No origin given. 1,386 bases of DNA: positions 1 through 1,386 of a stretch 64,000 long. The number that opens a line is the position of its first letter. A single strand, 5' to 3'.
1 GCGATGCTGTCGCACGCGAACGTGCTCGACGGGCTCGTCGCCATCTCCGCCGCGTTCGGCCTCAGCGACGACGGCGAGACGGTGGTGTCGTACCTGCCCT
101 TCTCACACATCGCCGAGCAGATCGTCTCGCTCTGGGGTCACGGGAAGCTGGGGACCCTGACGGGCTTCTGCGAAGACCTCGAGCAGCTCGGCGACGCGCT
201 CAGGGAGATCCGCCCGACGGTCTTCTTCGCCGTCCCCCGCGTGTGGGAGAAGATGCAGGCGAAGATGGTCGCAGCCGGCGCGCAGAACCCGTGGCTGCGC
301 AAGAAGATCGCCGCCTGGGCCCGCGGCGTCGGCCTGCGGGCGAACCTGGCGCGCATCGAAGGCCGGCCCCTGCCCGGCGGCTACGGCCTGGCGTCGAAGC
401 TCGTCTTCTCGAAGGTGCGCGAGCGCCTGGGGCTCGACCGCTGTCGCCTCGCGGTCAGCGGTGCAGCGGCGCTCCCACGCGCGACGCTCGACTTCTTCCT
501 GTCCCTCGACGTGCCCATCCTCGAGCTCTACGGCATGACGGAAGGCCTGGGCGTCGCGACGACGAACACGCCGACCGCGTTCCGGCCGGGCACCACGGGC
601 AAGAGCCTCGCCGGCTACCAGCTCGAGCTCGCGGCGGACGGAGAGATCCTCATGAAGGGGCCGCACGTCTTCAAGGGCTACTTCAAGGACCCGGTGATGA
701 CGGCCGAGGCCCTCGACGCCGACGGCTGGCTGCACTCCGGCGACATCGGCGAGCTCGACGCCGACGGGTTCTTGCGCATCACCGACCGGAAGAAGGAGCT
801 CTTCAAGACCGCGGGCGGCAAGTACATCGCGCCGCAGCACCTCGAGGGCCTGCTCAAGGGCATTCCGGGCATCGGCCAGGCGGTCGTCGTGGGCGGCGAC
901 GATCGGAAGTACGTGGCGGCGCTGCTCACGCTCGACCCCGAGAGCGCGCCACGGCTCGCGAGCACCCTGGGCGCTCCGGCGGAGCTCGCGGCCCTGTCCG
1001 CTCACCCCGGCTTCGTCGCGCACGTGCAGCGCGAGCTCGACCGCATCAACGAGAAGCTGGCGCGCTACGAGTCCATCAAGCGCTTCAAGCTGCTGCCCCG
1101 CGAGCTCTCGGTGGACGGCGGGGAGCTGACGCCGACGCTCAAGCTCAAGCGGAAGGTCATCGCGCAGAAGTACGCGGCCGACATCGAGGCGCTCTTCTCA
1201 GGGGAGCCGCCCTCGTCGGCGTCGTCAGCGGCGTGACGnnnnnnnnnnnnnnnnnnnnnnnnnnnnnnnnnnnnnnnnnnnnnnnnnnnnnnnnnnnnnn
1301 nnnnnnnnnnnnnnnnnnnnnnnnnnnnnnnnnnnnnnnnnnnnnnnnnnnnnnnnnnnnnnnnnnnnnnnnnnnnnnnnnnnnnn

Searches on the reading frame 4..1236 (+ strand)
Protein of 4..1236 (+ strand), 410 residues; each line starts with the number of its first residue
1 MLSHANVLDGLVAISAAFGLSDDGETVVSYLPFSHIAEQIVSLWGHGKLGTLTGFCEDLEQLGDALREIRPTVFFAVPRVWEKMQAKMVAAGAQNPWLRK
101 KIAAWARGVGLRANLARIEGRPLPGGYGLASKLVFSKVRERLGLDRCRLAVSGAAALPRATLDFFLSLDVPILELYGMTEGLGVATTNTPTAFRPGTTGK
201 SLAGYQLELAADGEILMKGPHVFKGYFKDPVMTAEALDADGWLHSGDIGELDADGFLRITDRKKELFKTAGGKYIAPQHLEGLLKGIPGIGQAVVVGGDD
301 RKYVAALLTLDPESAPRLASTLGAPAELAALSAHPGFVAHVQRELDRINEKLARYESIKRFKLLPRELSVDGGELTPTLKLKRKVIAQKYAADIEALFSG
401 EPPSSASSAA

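Call 47: search_protein_families(library=pfam, proteins=[window:4-1236:+], max_evalue=0.0001)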
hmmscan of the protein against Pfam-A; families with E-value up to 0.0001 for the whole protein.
window:4-1236:+ (410 aa): 2 families
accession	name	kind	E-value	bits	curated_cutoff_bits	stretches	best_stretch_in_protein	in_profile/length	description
PF00501.34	AMP-binding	-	6.3e-27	94.8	29.9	1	1-227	181-384/384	AMP-binding enzyme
PF23562.2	AMP-binding_C_3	-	7e-06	26.9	20.8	1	271-400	8-122/124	AMP-binding enzyme C-terminal domain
